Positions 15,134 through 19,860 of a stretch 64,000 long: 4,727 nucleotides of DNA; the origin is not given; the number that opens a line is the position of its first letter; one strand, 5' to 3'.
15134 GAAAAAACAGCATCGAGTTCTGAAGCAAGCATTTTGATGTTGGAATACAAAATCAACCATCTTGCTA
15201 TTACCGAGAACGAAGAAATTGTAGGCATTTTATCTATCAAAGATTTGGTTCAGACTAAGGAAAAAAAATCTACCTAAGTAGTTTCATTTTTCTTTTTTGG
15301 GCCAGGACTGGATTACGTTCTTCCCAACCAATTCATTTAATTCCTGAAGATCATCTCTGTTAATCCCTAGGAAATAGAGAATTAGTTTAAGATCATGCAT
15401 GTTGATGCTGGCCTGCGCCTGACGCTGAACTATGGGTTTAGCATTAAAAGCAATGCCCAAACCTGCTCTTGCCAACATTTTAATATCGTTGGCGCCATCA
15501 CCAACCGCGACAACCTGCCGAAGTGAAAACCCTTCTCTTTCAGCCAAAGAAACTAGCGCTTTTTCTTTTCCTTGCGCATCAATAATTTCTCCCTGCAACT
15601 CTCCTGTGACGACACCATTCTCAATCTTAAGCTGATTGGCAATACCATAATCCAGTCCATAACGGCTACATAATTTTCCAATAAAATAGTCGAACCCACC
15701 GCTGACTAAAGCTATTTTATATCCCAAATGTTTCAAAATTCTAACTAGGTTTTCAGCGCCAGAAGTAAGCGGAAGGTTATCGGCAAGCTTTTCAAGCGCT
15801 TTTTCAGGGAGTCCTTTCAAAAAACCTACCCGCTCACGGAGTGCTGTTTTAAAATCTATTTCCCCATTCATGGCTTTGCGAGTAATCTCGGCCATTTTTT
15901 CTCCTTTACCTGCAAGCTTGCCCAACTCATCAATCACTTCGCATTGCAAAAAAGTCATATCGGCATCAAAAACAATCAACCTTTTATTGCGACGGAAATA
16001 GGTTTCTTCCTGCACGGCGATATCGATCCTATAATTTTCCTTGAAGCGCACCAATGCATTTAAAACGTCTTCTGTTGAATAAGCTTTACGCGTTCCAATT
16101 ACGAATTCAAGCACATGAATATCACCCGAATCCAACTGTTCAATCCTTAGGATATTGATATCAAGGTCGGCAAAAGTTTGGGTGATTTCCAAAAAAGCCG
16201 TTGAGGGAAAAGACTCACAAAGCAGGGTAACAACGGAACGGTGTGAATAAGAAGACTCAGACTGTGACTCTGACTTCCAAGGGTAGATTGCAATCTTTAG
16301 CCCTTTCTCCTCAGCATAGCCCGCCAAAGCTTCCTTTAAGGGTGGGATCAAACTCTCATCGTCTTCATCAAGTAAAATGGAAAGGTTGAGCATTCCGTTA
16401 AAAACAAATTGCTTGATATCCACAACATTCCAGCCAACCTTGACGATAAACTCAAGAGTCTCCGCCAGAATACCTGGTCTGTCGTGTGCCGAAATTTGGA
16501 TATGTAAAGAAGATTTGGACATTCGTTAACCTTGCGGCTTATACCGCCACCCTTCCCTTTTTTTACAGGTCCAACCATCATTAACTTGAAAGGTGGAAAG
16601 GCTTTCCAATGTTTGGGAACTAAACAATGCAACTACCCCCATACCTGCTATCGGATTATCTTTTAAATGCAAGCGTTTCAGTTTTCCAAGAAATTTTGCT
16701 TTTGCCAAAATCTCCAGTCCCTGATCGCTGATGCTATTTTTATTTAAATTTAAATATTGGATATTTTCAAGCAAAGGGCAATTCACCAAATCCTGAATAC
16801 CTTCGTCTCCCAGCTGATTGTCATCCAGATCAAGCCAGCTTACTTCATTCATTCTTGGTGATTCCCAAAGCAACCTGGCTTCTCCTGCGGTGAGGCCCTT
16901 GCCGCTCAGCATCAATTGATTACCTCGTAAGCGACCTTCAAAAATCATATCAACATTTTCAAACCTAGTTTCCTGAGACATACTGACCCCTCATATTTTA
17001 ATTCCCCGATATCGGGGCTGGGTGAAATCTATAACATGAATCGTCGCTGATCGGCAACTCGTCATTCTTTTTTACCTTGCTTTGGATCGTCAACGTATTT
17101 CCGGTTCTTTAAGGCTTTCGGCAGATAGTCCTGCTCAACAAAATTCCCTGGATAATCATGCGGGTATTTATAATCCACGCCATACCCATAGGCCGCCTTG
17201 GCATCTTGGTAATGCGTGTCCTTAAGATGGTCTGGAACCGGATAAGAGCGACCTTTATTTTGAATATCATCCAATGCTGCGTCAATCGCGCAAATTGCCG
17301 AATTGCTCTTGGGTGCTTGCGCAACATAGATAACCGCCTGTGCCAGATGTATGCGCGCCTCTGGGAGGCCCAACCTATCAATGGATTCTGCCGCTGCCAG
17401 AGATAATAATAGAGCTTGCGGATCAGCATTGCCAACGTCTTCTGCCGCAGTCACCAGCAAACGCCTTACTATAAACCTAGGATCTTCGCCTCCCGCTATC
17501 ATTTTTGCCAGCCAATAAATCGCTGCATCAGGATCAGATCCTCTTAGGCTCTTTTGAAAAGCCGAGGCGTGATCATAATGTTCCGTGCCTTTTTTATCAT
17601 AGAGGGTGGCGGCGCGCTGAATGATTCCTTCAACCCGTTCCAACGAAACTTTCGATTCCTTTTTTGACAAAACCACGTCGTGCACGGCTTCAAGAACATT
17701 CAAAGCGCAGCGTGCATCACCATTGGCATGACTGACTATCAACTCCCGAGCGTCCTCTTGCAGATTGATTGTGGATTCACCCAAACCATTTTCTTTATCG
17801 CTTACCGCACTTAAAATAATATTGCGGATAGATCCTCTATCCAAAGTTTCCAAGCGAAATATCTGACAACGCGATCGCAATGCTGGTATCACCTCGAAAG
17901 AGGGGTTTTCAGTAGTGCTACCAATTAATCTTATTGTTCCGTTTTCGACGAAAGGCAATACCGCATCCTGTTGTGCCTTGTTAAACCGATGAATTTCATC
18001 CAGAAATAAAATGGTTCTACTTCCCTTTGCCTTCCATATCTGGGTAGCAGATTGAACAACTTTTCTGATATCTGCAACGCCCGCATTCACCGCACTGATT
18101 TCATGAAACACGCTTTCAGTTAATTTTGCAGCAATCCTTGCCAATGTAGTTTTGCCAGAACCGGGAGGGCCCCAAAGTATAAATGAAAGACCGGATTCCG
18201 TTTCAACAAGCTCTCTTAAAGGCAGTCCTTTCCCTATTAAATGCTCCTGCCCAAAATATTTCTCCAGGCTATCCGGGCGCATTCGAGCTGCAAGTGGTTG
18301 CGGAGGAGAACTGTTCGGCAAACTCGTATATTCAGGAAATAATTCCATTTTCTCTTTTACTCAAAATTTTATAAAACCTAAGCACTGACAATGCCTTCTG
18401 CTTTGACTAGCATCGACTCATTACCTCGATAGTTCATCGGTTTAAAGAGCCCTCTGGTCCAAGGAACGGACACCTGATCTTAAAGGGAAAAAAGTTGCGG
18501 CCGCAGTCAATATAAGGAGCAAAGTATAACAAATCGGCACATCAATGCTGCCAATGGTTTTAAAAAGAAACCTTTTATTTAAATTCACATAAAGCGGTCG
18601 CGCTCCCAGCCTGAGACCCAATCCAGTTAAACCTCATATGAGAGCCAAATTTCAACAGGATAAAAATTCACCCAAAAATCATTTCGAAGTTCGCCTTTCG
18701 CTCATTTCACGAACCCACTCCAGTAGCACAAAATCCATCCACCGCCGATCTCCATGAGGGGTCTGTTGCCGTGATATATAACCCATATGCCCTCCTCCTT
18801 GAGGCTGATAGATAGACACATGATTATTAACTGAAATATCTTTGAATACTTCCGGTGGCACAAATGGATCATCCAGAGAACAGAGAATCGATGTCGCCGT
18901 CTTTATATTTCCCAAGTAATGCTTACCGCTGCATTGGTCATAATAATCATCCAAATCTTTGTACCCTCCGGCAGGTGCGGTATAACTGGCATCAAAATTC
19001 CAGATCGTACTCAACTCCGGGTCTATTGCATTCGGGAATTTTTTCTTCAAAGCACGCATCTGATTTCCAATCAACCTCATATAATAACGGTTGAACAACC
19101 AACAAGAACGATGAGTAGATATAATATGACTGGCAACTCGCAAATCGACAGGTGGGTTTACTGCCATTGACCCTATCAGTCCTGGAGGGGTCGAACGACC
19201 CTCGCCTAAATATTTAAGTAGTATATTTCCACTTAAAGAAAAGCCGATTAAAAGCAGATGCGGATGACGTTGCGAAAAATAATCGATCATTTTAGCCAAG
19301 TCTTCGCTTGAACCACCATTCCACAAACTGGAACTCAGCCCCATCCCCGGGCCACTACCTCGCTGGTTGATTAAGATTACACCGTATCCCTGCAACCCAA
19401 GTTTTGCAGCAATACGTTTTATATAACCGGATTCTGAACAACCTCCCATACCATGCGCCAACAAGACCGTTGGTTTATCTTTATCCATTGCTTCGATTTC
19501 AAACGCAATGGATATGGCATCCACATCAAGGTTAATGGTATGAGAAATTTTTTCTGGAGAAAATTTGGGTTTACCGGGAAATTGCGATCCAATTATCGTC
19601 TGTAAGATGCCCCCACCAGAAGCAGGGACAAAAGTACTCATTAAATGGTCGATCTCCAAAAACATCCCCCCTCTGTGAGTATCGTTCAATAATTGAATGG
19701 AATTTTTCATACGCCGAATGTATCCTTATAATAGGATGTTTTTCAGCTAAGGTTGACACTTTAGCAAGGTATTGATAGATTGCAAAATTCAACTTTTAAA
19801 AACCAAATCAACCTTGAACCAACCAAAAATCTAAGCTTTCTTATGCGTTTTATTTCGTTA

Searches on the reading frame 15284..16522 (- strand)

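Call 79: search_protein_families(library=pfam, proteins=[window:15284-16522:-], max_evalue=0.000001)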
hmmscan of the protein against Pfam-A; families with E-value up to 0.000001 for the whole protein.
window:15284-16522:- (412 aa): 5 families
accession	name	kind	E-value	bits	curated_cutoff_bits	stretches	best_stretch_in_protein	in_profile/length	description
PF12710.13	HAD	-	5.9e-20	72.9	27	1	183-350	1-188/189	haloacid dehalogenase-like hydrolase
PF00702.32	Hydrolase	-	1.1e-17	65.5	26.4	1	181-354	2-191/191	haloacid dehalogenase-like hydrolase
PF01842.31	ACT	-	1.7e-11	44.1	27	0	111-157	15-64/66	ACT domain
PF13740.12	ACT_6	-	1.9e-11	44.2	23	1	8-78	5-74/76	ACT domain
PF08282.18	Hydrolase_3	-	6.3e-11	42.9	20.9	1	319-377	188-247/255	haloacid dehalogenase-like hydrolase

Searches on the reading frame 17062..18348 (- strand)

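Call 79: search_protein_families(library=pfam, proteins=[window:17062-18348:-], max_evalue=0.000001)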
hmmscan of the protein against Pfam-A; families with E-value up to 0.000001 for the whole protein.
window:17062-18348:- (428 aa): 5 families
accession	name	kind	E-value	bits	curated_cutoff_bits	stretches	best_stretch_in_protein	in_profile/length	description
PF12002.13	MgsA_C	-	6.9e-63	211.9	27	1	270-426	1-155/167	MgsA AAA+ ATPase C terminal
PF16193.11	AAA_assoc_2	-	9.8e-23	80.7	34.3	1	191-269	2-81/81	AAA C-terminal domain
PF00004.35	AAA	-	1.5e-14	55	21.2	1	57-164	2-126/131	ATPase family associated with various cellular activities (AAA)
PF05496.18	RuvB_N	-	1e-10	42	27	1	23-142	1-116/159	Holliday junction DNA helicase RuvB P-loop domain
PF07728.20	AAA_5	-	1.3e-07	32.1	22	0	56-147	2-103/139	AAA domain (dynein-related subfamily)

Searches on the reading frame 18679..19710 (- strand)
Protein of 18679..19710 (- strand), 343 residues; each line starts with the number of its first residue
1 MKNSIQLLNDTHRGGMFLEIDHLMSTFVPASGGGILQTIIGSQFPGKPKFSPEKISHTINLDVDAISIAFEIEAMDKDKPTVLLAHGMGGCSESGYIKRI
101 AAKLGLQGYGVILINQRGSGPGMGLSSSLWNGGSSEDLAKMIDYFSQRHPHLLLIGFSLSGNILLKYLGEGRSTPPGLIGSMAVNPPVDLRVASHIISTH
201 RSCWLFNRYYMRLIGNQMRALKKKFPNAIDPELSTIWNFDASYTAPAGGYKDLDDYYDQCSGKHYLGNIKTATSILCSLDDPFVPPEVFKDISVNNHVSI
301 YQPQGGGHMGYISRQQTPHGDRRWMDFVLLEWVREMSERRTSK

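Call 79: search_protein_families(library=pfam, proteins=[window:18679-19710:-], max_evalue=0.000001)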
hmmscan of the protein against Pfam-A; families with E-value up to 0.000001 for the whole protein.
window:18679-19710:- (343 aa): 2 families
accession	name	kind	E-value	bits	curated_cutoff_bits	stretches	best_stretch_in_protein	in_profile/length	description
PF00561.26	Abhydrolase_1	-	9.6e-13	48.8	25.8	1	80-313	1-243/245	alpha/beta hydrolase fold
PF12146.15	Hydrolase_4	-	3.9e-09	36.6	27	1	78-194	3-117/239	Serine aminopeptidase, S33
